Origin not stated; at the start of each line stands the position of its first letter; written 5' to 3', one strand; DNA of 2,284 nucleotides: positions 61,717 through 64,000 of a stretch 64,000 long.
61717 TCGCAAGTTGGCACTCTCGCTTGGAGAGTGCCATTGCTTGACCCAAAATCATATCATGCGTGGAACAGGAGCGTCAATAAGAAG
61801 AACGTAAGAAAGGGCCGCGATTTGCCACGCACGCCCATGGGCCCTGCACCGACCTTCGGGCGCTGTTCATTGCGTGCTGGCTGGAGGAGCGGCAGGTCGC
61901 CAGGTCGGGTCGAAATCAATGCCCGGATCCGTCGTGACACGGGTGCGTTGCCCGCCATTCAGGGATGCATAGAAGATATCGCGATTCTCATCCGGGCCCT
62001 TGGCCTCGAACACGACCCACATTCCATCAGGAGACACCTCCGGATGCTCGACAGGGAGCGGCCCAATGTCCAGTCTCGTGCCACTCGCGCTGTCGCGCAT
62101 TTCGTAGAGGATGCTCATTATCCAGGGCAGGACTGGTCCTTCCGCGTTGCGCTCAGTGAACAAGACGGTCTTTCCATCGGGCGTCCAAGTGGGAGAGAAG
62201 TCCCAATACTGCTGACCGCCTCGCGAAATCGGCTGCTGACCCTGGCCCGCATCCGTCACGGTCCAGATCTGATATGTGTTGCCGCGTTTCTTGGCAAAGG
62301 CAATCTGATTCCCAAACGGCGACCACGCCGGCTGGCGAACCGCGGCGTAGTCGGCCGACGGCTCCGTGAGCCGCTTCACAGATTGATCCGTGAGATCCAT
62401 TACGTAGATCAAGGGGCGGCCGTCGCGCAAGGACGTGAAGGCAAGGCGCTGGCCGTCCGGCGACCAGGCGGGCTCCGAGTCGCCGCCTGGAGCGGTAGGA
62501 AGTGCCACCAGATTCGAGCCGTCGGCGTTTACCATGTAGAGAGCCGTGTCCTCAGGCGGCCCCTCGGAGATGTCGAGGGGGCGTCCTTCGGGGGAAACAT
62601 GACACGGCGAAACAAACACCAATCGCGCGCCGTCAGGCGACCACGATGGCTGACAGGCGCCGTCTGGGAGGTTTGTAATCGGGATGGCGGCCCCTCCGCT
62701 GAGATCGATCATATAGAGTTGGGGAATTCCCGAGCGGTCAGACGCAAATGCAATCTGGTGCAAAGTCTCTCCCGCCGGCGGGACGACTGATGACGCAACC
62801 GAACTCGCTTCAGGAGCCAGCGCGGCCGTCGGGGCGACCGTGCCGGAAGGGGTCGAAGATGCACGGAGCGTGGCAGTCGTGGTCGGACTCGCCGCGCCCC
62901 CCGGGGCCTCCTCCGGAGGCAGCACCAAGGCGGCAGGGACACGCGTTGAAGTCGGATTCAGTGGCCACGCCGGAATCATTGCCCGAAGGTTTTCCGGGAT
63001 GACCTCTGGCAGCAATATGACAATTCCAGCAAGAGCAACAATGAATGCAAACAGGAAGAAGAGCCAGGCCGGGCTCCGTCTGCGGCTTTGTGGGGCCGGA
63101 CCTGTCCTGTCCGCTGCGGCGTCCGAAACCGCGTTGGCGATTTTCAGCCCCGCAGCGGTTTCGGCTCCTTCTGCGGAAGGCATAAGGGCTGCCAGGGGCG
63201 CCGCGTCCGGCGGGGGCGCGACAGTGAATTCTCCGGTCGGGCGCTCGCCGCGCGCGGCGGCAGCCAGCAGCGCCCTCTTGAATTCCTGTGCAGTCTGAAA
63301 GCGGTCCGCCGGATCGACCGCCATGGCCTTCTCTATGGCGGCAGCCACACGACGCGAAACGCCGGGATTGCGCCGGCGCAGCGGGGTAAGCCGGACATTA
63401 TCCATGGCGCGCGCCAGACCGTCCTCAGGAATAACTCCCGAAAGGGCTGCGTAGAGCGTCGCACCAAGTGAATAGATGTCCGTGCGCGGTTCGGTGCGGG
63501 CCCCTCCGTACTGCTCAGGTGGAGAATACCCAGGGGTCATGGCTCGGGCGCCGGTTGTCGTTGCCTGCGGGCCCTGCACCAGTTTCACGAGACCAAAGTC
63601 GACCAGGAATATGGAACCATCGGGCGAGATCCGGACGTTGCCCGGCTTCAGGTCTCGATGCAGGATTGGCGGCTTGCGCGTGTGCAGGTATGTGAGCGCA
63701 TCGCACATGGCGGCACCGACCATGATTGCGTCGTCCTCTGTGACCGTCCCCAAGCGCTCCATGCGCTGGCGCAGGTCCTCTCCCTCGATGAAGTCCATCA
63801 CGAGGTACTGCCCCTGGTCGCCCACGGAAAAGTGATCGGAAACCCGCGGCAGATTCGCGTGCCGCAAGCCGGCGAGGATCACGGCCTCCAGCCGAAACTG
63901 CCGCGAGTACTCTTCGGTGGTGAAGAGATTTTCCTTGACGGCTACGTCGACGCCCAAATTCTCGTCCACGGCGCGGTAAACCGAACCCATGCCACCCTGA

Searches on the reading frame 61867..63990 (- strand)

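Call 58: search_protein_families(library=pfam, proteins=[window:61867-63990:-], max_evalue=0.001)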
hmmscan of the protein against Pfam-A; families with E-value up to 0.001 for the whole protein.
window:61867-63990:- (707 aa): 8 families
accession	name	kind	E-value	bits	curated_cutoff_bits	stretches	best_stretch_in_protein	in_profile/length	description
PF00069.31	Pkinase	-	2.3e-32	112.9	31.7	1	2-235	13-256/263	Protein kinase domain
PF07676.18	PD40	-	5.4e-31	106.3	20.9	1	499-530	6-38/38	WD40-like Beta Propeller Repeat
PF07714.23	PK_Tyr_Ser-Thr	-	3.2e-20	73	23.1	1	3-232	14-250/258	Protein tyrosine and serine/threonine kinase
PF00930.27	DPPIV_N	-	5.5e-09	35.7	22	0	528-569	25-63/354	Dipeptidyl peptidase IV (DPP IV) N-terminal region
PF03109.22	ABC1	-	1.4e-05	24.8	22.9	1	46-138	131-217/244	ABC1 atypical kinase-like domain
PF25174.1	Beta-prop_THOC3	-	1.8e-05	24.4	305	1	508-615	9-109/272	THOC3 beta-propeller domain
PF25460.1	Beta-prop_Aladin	-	0.00024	20.8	171.1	0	508-615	117-215/340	Aladin seven-bladed propeller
PF01636.29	APH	-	0.00074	19.8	23.2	0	109-135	170-197/239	Phosphotransferase enzyme family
